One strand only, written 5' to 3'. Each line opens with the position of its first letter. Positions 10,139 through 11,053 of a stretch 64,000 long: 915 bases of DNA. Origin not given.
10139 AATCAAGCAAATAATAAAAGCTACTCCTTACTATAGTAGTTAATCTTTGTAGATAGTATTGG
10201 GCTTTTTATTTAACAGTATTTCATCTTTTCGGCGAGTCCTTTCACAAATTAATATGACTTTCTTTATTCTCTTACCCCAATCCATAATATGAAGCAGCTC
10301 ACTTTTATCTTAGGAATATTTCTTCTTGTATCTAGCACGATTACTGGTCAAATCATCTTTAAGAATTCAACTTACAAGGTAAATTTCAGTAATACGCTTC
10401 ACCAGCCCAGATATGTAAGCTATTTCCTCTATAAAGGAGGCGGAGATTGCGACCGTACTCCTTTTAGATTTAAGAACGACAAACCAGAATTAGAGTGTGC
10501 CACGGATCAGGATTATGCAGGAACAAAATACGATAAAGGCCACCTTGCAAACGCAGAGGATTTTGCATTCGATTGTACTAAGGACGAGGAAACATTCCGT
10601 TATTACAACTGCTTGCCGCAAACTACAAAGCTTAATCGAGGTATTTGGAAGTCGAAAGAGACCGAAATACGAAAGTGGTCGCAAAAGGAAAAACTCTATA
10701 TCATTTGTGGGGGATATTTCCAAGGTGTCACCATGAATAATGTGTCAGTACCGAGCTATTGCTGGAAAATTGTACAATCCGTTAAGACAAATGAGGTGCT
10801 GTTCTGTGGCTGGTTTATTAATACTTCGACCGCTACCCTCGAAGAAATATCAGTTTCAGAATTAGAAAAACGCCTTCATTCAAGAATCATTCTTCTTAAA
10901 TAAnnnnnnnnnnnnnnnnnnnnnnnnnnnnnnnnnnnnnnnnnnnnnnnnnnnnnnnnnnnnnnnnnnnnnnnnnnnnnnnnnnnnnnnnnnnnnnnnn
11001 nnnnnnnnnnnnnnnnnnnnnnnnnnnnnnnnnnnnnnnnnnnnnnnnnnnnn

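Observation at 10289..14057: Candidate undescribed four-gene system: exported EndoG-type nuclease, membrane-anchored cPLA2-like lipase and two helical partners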

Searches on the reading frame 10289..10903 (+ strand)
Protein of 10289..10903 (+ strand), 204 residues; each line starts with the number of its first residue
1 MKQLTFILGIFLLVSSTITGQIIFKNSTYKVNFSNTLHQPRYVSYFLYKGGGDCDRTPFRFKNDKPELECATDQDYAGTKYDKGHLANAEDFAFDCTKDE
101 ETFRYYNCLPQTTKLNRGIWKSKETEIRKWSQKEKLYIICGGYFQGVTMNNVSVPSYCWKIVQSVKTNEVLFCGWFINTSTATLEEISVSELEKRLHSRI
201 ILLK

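Call 3: search_protein_families(library=pfam, proteins=[window:10289-10903:+], max_evalue=0.1)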
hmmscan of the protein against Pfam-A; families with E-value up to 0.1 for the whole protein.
window:10289-10903:+ (204 aa): 2 families
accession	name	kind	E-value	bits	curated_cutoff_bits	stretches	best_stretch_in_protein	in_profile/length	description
PF01223.29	Endonuclease_NS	-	5.1e-31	108.5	23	1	23-168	18-175/223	DNA/RNA non-specific endonuclease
PF13930.12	Endonuclea_NS_2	-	0.031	14.9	27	1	73-133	48-100/132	DNA/RNA non-specific endonuclease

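Call 4: search_protein_families(library=padloc, proteins=[window:10289-10903:+], max_evalue=0.1)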
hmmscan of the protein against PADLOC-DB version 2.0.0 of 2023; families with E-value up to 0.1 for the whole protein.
window:10289-10903:+ (204 aa): 0 families

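Call 5: search_protein_families(library=ncbifam, proteins=[window:10289-10903:+], max_evalue=0.1)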
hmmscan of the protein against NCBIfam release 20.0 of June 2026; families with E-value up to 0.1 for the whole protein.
window:10289-10903:+ (204 aa): 1 family
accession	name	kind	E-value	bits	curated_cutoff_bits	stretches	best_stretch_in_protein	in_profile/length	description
NF004744.0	PRK06076.1-5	equivalog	0.0024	17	542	1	7-83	180-256/372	NADH-quinone oxidoreductase subunit NuoH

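Call 34: find_homologous_proteins(query=window:10289-10903:+, max_evalue=1e-10)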
Query window:10289-10903:+ (204 aa): 728 proteins with E <= 1e-10 among 777 candidates; the best 120 are listed.
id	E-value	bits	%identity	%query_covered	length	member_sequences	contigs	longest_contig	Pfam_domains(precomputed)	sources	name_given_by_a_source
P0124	2.6e-129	447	93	100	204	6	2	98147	PF01223.30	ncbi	-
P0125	5.8e-116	403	85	98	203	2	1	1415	PF01223.30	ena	-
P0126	7.9e-113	393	88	91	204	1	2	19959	PF01223.30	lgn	-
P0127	3.0e-98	345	71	98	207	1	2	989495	PF01223.30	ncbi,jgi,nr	ncbi:MAG: hypothetical protein K0S33_472 [Bacteroidetes bacterium]|jgi:endonuclease G|nr:hypothetica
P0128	1.7e-97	343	69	100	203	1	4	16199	PF01223.30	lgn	-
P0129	6.0e-97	341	72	100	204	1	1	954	PF01223.30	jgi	jgi:endonuclease G, mitochondrial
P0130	2.2e-95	336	73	98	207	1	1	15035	PF01223.30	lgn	-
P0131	5.6e-95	335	72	100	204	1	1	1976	PF01223.30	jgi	jgi:endonuclease G, mitochondrial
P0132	6.3e-95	334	75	91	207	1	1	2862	PF01223.30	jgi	jgi:endonuclease G, mitochondrial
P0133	6.6e-95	334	74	96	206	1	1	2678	PF01223.30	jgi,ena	-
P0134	2.5e-94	332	70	100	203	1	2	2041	PF01223.30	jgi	jgi:endonuclease G, mitochondrial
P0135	5.1e-94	331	68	100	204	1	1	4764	PF01223.30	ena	-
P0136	7.2e-94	331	71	100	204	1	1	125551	PF01223.30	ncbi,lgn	-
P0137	7.2e-94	331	69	100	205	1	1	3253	PF01223.30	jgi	jgi:endonuclease G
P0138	7.7e-94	331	73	92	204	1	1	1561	PF01223.30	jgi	jgi:endonuclease G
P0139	2.8e-93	329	75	91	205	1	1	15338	PF01223.30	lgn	-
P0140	3.7e-93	329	68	100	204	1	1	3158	PF01223.30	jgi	jgi:endonuclease G, mitochondrial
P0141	5.3e-93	328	69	100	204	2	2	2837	PF01223.30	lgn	-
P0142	6.2e-93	328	68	100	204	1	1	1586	PF01223.30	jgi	jgi:endonuclease G, mitochondrial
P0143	1.2e-92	327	76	90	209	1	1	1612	PF01223.30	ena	-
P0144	1.3e-92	327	69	100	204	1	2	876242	PF01223.30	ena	-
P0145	1.4e-92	327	68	100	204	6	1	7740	PF01223.30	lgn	-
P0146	1.9e-92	326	70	98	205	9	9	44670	PF01223.30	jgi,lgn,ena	-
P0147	2.4e-92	326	67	100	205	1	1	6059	PF01223.30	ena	-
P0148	2.4e-92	326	68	100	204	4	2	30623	PF01223.30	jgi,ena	-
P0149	3.5e-92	325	67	100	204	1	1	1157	PF01223.30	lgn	-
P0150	3.9e-92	325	68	100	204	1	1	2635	PF01223.30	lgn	-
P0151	4.6e-92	325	68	100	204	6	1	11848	PF01223.30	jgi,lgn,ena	-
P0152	5.2e-92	325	70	97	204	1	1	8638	PF01223.30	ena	-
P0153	5.7e-92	325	69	97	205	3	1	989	PF01223.30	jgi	jgi:endonuclease G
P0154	6.0e-92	325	67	100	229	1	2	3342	PF01223.30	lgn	-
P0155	6.2e-92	325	67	100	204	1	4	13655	PF01223.30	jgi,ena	jgi:endonuclease G, mitochondrial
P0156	6.6e-92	325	68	100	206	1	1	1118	PF01223.30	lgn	-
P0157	6.9e-92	324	70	98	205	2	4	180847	PF01223.30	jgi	jgi:endonuclease G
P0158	9.2e-92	324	69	100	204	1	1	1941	PF01223.30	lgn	-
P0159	9.4e-92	324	69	99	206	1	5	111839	PF01223.30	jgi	jgi:endonuclease G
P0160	1.1e-91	324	70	100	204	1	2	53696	PF01223.30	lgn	-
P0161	1.3e-91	324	69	93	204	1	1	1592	PF01223.30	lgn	-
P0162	1.7e-91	323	67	100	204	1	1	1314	PF01223.30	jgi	jgi:endonuclease G, mitochondrial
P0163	1.9e-91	323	67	100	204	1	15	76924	PF01223.30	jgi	jgi:endonuclease G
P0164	2.1e-91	323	66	100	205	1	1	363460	PF01223.30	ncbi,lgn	ncbi:MAG: DNA/RNA non-specific endonuclease [Bacteroidota bacterium]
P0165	2.2e-91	323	67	100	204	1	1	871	PF01223.30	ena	-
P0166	2.2e-91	323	68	100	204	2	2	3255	PF01223.30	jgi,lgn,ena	-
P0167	2.4e-91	323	70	97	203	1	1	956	PF01223.30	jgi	jgi:endonuclease G, mitochondrial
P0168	2.7e-91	323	67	100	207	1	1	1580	PF01223.30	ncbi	-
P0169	3.5e-91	322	68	100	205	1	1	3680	PF01223.30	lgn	-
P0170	4.0e-91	322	69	99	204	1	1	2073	PF01223.30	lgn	-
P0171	4.5e-91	322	69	98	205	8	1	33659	PF01223.30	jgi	-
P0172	5.4e-91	322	67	100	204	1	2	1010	PF01223.30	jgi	-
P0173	7.0e-91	321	71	100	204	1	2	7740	PF01223.30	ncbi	-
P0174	7.7e-91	321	67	100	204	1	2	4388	PF01223.30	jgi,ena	-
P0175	8.3e-91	321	66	100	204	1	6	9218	PF01223.30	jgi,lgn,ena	jgi:endonuclease G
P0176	8.5e-91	321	69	98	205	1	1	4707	PF01223.30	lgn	-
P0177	9.7e-91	321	69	100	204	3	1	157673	PF01223.30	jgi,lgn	jgi:endonuclease G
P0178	1.0e-90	321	67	99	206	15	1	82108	PF01223.30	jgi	jgi:endonuclease G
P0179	1.2e-90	320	66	100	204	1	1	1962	PF01223.30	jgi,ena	-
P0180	1.3e-90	320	72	91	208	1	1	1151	PF01223.30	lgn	-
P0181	1.6e-90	320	68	93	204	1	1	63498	PF01223.30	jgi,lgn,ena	-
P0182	1.7e-90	320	67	100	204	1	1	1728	PF01223.30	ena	-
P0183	1.9e-90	320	68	98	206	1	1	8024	PF01223.30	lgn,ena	-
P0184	2.6e-90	319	67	100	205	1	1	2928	PF01223.30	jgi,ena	-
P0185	2.6e-90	319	67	100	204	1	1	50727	PF01223.30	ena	-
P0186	2.8e-90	319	65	100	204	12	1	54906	PF01223.30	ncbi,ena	ncbi:MAG: DNA/RNA non-specific endonuclease [Mariniphaga sp.]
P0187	2.9e-90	319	69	99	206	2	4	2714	PF01223.30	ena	-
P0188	2.9e-90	319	66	100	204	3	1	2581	PF01223.30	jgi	-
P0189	3.3e-90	319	67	100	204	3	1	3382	PF01223.30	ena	-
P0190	3.6e-90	319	68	99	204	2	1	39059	PF01223.30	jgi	-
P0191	4.0e-90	319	67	97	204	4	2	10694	PF01223.30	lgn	-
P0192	5.5e-90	318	65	100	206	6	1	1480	PF01223.30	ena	-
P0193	8.6e-90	318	64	100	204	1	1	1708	PF01223.30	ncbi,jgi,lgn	ncbi:MAG TPA: DNA/RNA non-specific endonuclease [Prolixibacteraceae bacterium]|jgi:endonuclease G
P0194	8.7e-90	318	67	100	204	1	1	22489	PF01223.30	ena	-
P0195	9.7e-90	317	70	98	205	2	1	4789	PF01223.30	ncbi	-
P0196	1.5e-89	317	69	100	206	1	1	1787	PF01223.30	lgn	-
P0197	1.6e-89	317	67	100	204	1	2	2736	PF01223.30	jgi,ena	-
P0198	1.6e-89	317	66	100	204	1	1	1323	PF01223.30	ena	-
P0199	2.1e-89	316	64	100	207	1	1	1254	PF01223.30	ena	-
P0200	2.3e-89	316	66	99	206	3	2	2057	PF01223.30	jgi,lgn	jgi:endonuclease G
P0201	2.7e-89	316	72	91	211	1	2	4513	PF01223.30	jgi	jgi:endonuclease G, mitochondrial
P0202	3.2e-89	316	66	99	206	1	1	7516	PF01223.30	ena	-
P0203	3.2e-89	316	69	99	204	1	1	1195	PF01223.30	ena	-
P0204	3.8e-89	316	66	100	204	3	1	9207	PF01223.30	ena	-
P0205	4.4e-89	315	66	100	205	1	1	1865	PF01223.30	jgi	jgi:endonuclease G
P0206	4.5e-89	315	65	100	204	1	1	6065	PF01223.30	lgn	-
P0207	4.7e-89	315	67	99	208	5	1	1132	PF01223.30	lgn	-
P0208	5.3e-89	315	68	100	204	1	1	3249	PF01223.30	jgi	jgi:endonuclease G, mitochondrial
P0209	5.7e-89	315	66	100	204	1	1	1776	PF01223.30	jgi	jgi:endonuclease G, mitochondrial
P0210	8.9e-89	314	65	100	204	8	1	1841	PF01223.30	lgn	-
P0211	9.9e-89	314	65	100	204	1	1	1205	PF01223.30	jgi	jgi:endonuclease G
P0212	1.0e-88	314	68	95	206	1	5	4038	PF01223.30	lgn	-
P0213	1.2e-88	314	65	100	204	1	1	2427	PF01223.30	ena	-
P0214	1.2e-88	314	66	100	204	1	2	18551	PF01223.30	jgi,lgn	-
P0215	1.2e-88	314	69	90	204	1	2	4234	PF01223.30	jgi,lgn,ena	-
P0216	1.3e-88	314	67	100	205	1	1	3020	PF01223.30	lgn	-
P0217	1.3e-88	314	67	100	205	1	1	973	PF01223.30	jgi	jgi:endonuclease G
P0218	1.3e-88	314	67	100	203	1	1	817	PF01223.30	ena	-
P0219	1.4e-88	314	67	100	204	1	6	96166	PF01223.30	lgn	-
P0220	1.5e-88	314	66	100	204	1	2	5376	PF01223.30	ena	-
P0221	1.7e-88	313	66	100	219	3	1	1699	PF01223.30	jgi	-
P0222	1.7e-88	313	69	91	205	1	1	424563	PF01223.30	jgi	jgi:endonuclease G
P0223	1.8e-88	313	65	100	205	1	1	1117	PF01223.30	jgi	jgi:endonuclease G, mitochondrial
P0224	1.9e-88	313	66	100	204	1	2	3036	PF01223.30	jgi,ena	-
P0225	2.4e-88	313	66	100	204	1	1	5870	PF01223.30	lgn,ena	-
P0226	2.9e-88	313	66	100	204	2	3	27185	PF01223.30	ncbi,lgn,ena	ncbi:MAG: DNA/RNA non-specific endonuclease [Bacteroidota bacterium]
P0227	2.9e-88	313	66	100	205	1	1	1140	PF01223.30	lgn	-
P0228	2.9e-88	313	66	100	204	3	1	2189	PF01223.30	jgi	-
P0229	2.9e-88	313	67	100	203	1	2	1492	PF01223.30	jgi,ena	-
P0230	3.1e-88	313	66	100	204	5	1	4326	PF01223.30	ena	-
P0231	3.3e-88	312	71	91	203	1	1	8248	PF01223.30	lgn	-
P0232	3.4e-88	312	65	100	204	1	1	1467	PF01223.30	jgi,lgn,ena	-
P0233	3.5e-88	312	69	90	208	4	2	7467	PF01223.30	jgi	jgi:endonuclease G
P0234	3.8e-88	312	66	98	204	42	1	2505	PF01223.30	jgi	jgi:endonuclease G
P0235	3.9e-88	312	67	100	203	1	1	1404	PF01223.30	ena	-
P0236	4.0e-88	312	65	100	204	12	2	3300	PF01223.30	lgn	-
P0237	4.4e-88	312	64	100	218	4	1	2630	PF01223.30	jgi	-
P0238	4.4e-88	312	67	96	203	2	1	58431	PF01223.30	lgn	-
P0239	4.5e-88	312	66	100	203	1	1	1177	PF01223.30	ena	-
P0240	5.6e-88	312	66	100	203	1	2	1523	PF01223.30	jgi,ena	jgi:endonuclease G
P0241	7.2e-88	311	68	95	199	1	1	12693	PF01223.30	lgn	-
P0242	9.3e-88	311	65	100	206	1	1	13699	PF01223.30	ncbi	-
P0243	9.3e-88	311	67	100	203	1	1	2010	PF01223.30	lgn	-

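Call 35: find_encoding_contigs(protein=P0124, flank=8000, max_places=2)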
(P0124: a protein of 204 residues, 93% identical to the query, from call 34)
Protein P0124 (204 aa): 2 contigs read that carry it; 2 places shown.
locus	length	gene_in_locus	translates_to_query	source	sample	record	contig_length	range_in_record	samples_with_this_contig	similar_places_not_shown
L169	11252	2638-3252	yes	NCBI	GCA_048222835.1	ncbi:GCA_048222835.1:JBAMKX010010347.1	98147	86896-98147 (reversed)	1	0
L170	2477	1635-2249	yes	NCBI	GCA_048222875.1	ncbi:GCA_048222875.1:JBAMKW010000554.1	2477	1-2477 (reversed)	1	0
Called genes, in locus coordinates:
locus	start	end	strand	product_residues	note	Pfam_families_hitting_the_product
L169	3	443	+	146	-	?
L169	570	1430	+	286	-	PF18144:SMODS, PF21654:DncV-like_NTFase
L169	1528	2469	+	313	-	-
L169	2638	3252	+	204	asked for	PF01223:Endonuclease_NS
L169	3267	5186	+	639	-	PF01734:Patatin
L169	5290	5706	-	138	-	PF18962:Por_Secre_tail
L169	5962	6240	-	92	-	-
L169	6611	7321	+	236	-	-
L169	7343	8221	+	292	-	-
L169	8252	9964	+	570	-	PF03572:Peptidase_S41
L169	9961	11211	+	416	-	PF05147:LANC_like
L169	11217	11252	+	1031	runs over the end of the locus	PF04738:Lant_dehydr_N, PF14028:Lant_dehydr_C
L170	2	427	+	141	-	?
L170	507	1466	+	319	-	-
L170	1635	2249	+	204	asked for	PF01223:Endonuclease_NS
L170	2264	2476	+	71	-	?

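Call 36: find_encoding_contigs(protein=P0127, flank=6000, max_places=2)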
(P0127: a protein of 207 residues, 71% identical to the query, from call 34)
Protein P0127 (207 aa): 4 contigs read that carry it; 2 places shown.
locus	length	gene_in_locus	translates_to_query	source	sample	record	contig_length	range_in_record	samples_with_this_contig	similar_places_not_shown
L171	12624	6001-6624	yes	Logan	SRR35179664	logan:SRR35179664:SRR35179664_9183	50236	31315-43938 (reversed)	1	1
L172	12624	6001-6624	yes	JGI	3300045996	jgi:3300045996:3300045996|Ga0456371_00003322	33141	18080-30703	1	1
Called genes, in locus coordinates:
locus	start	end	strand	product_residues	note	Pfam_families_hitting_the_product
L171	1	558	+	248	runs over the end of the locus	PF08501:Shikimate_dh_N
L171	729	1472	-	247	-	PF00072:Response_reg, PF04397:LytTR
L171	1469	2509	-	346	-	PF06580:His_kinase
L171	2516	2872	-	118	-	PF14119:DUF4288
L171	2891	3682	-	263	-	PF18917:LiaI-LiaF-like_TM1 (weak), PF22570:LiaF-TM, PF09922:LiaF-like_C (weak)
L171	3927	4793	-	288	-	PF18075:FtsX_ECD, PF02687:FtsX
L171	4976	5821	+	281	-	PF00753:Lactamase_B, PF23023:Anti-Pycsar_Apyc1 (weak)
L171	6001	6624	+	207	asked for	PF01223:Endonuclease_NS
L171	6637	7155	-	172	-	-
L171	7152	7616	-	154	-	-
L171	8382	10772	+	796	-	PF13620:CarboxypepD_reg, PF13715:CarbopepD_reg_2, PF07715:Plug, PF00593:TonB_dep_Rec_b-barrel, PF14905:OMP_b-brl_3 (weak)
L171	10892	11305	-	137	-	PF13238:AAA_18 (weak), PF13671:AAA_33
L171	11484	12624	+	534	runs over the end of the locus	PF01645:Glu_synthase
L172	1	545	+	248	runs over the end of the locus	PF08501:Shikimate_dh_N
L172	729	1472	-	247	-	PF00072:Response_reg, PF04397:LytTR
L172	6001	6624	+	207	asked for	PF01223:Endonuclease_NS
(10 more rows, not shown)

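Call 37: find_encoding_contigs(protein=P0144, flank=6000, max_places=2)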
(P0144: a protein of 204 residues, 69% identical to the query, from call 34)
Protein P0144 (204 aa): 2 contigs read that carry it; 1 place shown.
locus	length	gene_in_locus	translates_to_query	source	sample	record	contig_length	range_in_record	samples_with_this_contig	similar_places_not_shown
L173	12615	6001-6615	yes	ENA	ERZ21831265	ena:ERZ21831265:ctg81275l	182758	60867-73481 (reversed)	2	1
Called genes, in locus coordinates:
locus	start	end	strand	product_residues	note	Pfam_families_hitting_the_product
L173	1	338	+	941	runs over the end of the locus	PF13360:PQQ_2 (faint), PF13517:FG-GAP_3 (faint), PF23381:Beta-prop_IFT122_1st (weak), PF13570:Beta-prop_ACSF4, PF23381:Beta-prop_IFT122_1st, PF25292:Beta-prop_CGLA, PF13570:Beta-prop_ACSF4 (weak), PF25292:Beta-prop_CGLA (weak), +12 more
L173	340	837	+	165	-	PF00293:NUDIX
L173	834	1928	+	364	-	PF04055:Radical_SAM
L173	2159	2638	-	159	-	-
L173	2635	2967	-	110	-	PF13560:HTH_31 (weak), PF01381:HTH_3 (weak)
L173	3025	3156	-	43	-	-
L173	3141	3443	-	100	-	-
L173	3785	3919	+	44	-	-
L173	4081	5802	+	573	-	PF00239:Resolvase, PF07508:Recombinase (weak)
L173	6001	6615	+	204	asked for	PF01223:Endonuclease_NS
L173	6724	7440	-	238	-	PF02384:N6_Mtase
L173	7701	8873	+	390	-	PF02534:T4SS-DNA_transf (faint), PF10412:TrwB_AAD_bind (weak)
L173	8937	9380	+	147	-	PF04002:RadC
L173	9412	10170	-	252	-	-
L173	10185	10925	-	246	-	-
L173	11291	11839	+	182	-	-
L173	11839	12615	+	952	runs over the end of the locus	PF02534:T4SS-DNA_transf (faint), PF01935:DUF87 (weak), PF10412:TrwB_AAD_bind, PF12696:TraG-D_C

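Call 39: search_protein_families(library=padloc, proteins=[L169:570-1430:+, L169:1528-2469:+, L169:3-443:+, L170:507-1466:+], max_evalue=0.01)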
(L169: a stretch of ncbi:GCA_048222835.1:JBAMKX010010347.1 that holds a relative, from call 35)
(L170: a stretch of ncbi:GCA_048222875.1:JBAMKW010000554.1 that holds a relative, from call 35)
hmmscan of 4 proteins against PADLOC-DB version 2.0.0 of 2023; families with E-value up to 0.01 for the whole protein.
L169:570-1430:+ (286 aa): 34 families (the best 25 are shown)
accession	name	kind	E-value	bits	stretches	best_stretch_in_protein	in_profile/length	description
PDLC00774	Cyclase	-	2.1e-109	363.6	1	1-284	1-286/316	oligonucleotide-cyclase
PDLC00795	Cyclase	-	2.3e-52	176.2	1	1-284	1-317/340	oligonucleotide-cyclase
PDLC00824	Cyclase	-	1.7e-49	166.9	1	11-281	18-310/466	oligonucleotide-cyclase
PDLC00783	Cyclase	-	1e-46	157.5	1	1-283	1-309/349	oligonucleotide-cyclase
PDLC00778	Cyclase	-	1.6e-34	117.6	1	3-283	3-302/455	oligonucleotide-cyclase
PDLC00768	Cyclase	-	1.2e-27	94.8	2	137-283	198-345/380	oligonucleotide-cyclase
PDLC00775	Cyclase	-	3.2e-27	93.6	2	139-283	206-354/389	oligonucleotide-cyclase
PDLC00781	Cyclase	-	4.4e-26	89.8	2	138-283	196-343/380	oligonucleotide-cyclase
PDLC00799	Cyclase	-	7.7e-25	85.4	1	3-256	3-287/449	oligonucleotide-cyclase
PDLC00823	Cyclase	-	4.9e-23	80.2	1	4-285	5-283/285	oligonucleotide-cyclase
PDLC00798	Cyclase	-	5.9e-23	79.8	1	5-283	4-295/344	oligonucleotide-cyclase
PDLC00806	Cyclase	-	5e-22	76.2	2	141-281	213-358/396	oligonucleotide-cyclase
PDLC00793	Cyclase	-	8.7e-21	72.6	1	6-285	5-299/462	oligonucleotide-cyclase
PDLC00822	Cyclase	-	2.8e-19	67.7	2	141-283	191-342/375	oligonucleotide-cyclase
PDLC00796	Cyclase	-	4.3e-19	67.2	1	3-284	2-285/432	oligonucleotide-cyclase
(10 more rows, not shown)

L169:1528-2469:+ (313 aa): 0 families

L169:3-443:+ (146 aa): 7 families
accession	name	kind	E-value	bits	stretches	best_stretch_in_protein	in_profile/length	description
PDLC00865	E2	-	6.1e-51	170.9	1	1-141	72-213/219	E2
PDLC00872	E2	-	5.4e-34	115.6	1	1-142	68-211/216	E2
PDLC00833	E1-E2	-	8.1e-27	92.2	1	3-143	75-216/222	E1-E2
PDLC00871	E2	-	6.4e-24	83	1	1-139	74-212/241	E2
PDLC00861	E2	-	9.2e-19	65.9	1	1-133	78-210/232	E2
PDLC00870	E2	-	3.9e-17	61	1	10-125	82-197/223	E2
PDLC00859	E2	-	9.3e-16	56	1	1-119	73-193/221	E2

L170:507-1466:+ (319 aa): 0 families
